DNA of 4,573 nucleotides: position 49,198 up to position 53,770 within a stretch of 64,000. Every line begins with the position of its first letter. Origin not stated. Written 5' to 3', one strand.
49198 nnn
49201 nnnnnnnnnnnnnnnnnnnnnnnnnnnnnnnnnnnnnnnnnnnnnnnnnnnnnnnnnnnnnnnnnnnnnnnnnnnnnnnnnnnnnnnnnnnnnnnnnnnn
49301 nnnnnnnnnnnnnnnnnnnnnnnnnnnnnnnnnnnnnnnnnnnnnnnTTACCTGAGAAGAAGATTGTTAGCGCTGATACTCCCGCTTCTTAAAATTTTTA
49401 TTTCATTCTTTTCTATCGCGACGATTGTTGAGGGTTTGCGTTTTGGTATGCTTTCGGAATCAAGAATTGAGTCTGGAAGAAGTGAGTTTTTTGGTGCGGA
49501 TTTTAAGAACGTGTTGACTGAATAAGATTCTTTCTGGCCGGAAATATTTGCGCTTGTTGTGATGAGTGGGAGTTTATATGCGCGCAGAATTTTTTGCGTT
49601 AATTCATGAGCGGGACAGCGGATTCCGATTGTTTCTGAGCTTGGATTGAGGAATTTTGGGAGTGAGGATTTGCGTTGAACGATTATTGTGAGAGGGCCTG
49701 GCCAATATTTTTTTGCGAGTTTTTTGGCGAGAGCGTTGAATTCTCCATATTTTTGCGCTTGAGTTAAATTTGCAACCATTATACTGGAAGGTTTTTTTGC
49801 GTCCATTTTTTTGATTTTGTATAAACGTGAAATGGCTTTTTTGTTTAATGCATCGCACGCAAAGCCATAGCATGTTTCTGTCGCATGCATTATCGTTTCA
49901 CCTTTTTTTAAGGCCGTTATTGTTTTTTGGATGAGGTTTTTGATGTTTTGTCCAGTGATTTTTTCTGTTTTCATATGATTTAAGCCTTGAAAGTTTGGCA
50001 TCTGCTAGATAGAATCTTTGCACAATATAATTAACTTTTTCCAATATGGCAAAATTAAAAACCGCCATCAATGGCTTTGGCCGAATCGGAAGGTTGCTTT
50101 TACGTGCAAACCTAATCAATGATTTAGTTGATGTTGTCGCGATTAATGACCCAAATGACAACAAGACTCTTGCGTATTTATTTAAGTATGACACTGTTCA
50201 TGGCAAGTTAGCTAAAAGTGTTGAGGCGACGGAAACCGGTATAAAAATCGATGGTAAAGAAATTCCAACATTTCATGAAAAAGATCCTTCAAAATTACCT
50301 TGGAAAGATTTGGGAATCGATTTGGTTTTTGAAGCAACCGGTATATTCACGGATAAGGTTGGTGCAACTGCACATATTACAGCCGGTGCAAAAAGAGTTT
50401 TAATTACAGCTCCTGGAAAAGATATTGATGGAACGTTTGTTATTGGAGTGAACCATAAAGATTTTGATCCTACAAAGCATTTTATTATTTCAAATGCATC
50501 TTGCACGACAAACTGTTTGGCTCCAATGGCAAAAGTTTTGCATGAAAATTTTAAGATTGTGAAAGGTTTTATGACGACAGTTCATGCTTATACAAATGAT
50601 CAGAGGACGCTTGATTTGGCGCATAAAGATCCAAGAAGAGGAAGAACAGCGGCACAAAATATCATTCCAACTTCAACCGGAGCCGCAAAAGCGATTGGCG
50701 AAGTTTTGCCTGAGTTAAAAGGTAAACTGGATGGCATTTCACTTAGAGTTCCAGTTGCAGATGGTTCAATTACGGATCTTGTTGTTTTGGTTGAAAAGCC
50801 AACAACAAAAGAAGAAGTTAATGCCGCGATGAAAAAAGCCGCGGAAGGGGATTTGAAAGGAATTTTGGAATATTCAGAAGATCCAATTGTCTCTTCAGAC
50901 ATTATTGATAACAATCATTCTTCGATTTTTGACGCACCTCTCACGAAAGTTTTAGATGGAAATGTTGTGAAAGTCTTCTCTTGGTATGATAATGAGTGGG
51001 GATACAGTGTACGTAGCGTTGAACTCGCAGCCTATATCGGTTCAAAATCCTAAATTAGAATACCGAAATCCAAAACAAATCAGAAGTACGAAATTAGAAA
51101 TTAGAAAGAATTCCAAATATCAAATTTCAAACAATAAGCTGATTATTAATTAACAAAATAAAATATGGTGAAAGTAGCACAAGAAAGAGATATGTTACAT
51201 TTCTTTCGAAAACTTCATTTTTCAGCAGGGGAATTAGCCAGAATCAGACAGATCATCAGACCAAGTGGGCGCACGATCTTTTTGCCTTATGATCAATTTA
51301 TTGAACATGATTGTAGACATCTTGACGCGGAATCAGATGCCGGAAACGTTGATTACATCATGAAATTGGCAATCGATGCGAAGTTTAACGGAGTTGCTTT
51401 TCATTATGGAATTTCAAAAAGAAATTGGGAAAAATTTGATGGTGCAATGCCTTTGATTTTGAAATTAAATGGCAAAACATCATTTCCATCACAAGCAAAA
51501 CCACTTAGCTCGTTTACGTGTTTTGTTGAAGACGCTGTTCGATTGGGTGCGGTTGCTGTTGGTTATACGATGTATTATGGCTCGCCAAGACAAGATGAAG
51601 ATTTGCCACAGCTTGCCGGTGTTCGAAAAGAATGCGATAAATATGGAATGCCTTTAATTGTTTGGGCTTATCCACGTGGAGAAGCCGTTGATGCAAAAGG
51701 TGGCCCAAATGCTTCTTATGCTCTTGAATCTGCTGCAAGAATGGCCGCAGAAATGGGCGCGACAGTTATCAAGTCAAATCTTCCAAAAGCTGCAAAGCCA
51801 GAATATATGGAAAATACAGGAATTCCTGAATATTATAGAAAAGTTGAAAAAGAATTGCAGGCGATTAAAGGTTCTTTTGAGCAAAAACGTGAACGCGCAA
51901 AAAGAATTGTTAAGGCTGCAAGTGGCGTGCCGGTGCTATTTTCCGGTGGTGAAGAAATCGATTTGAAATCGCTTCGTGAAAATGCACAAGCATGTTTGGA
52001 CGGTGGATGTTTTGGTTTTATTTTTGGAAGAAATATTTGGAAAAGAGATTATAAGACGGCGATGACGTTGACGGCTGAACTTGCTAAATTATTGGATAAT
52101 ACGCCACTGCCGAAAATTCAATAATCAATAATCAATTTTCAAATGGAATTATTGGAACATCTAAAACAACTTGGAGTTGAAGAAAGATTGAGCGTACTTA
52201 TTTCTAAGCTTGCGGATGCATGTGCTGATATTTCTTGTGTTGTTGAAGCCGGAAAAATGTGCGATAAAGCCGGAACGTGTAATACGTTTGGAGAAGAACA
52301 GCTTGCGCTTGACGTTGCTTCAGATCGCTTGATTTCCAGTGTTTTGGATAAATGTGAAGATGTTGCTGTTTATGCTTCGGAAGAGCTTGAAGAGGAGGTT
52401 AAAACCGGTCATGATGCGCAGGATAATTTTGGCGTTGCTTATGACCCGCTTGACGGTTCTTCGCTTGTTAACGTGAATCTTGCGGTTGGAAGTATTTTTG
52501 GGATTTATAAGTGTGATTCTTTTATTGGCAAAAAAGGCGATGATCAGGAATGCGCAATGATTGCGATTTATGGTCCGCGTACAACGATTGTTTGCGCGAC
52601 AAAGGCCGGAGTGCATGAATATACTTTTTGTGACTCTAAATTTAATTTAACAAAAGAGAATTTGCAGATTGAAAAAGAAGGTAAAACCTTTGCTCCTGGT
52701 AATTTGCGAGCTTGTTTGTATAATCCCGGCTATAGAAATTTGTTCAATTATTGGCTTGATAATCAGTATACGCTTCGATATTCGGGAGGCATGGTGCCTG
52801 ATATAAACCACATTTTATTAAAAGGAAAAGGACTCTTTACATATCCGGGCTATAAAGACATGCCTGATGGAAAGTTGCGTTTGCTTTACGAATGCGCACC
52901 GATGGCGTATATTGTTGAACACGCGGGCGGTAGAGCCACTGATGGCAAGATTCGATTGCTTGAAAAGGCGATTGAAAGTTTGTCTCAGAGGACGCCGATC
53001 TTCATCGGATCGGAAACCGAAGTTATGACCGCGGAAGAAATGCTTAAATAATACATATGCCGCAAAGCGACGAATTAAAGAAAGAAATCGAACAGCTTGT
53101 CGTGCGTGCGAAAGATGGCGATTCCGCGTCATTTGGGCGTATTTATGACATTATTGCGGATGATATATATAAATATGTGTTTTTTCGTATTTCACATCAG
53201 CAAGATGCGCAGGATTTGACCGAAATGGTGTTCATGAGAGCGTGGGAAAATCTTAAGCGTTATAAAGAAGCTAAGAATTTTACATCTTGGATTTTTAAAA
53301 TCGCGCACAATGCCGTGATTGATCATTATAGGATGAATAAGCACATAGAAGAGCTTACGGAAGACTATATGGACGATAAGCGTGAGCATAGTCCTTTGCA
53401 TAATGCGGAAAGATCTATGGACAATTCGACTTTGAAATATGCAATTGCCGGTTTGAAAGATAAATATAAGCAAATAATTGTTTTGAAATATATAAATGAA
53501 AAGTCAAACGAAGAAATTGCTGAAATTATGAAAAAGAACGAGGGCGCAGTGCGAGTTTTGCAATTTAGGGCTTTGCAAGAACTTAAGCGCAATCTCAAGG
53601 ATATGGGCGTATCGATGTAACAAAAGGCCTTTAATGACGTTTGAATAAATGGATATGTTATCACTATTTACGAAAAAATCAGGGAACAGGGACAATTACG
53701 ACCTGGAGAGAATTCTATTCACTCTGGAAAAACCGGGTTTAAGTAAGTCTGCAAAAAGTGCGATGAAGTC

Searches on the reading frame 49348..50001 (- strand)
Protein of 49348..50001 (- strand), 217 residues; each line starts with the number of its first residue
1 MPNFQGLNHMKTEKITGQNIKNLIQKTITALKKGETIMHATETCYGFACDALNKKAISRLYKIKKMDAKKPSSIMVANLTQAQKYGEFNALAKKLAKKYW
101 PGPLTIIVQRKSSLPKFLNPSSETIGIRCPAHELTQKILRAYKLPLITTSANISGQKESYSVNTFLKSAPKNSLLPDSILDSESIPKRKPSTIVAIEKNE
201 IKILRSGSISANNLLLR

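Call 64: search_protein_families(library=pfam, proteins=[window:49348-50001:-], max_evalue=0.001)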
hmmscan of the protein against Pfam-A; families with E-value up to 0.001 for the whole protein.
window:49348-50001:- (217 aa): 1 family
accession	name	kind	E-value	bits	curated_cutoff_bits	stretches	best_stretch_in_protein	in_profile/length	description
PF01300.24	Sua5_yciO_yrdC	-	8.7e-51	172.4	25.1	1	30-207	2-178/178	Telomere recombination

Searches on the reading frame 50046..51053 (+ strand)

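Call 64: search_protein_families(library=pfam, proteins=[window:50046-51053:+], max_evalue=0.001)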
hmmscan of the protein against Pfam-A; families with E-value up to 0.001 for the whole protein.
window:50046-51053:+ (335 aa): 2 families
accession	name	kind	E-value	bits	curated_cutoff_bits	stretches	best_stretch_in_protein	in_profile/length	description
PF02800.25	Gp_dh_C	-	7.4e-71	237.3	24.4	1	158-314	1-158/158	Glyceraldehyde 3-phosphate dehydrogenase, C-terminal domain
PF00044.30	Gp_dh_N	-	7.5e-37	126.1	31.7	1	5-104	2-101/101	Glyceraldehyde 3-phosphate dehydrogenase, NAD binding domain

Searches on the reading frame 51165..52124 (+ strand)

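Call 64: search_protein_families(library=pfam, proteins=[window:51165-52124:+], max_evalue=0.001)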
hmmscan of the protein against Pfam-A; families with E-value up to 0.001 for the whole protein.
window:51165-52124:+ (319 aa): 1 family
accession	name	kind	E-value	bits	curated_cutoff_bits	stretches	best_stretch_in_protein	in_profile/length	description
PF01791.15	DeoC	-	1.1e-31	110.7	23.8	1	39-293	3-228/229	DeoC/LacD family aldolase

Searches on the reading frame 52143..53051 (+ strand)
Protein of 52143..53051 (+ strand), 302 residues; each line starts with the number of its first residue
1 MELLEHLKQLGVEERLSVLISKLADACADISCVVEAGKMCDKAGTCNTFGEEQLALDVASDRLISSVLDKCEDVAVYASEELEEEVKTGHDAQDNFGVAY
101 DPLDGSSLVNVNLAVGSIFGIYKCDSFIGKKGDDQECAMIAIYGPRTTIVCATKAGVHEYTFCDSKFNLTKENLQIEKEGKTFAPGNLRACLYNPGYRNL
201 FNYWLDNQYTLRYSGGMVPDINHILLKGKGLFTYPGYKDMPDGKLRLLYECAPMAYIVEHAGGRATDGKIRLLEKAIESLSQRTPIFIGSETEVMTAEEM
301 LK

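Call 64: search_protein_families(library=pfam, proteins=[window:52143-53051:+], max_evalue=0.001)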
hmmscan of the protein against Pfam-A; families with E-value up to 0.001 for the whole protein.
window:52143-53051:+ (302 aa): 2 families
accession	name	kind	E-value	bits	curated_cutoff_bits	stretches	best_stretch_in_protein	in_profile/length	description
PF18913.5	FBPase_C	-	8.1e-43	145.7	27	1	176-301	1-126/127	Fructose-1-6-bisphosphatase, C-terminal domain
PF00316.25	FBPase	-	6.7e-32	111.1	34.8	1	12-169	17-188/191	Fructose-1-6-bisphosphatase, N-terminal domain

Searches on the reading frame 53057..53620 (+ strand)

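Call 64: search_protein_families(library=pfam, proteins=[window:53057-53620:+], max_evalue=0.001)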
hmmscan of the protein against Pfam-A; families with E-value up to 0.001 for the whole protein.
window:53057-53620:+ (187 aa): 3 families
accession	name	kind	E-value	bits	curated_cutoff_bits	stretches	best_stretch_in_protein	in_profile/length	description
PF04542.20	Sigma70_r2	-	8.6e-14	51.5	24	1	34-95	6-69/71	Sigma-70 region 2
PF08281.18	Sigma70_r4_2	-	1.8e-11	43.9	25.7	1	128-176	6-54/54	Sigma-70, region 4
PF04545.22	Sigma70_r4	-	2.5e-09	36.9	24.1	1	129-177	1-49/50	Sigma-70, region 4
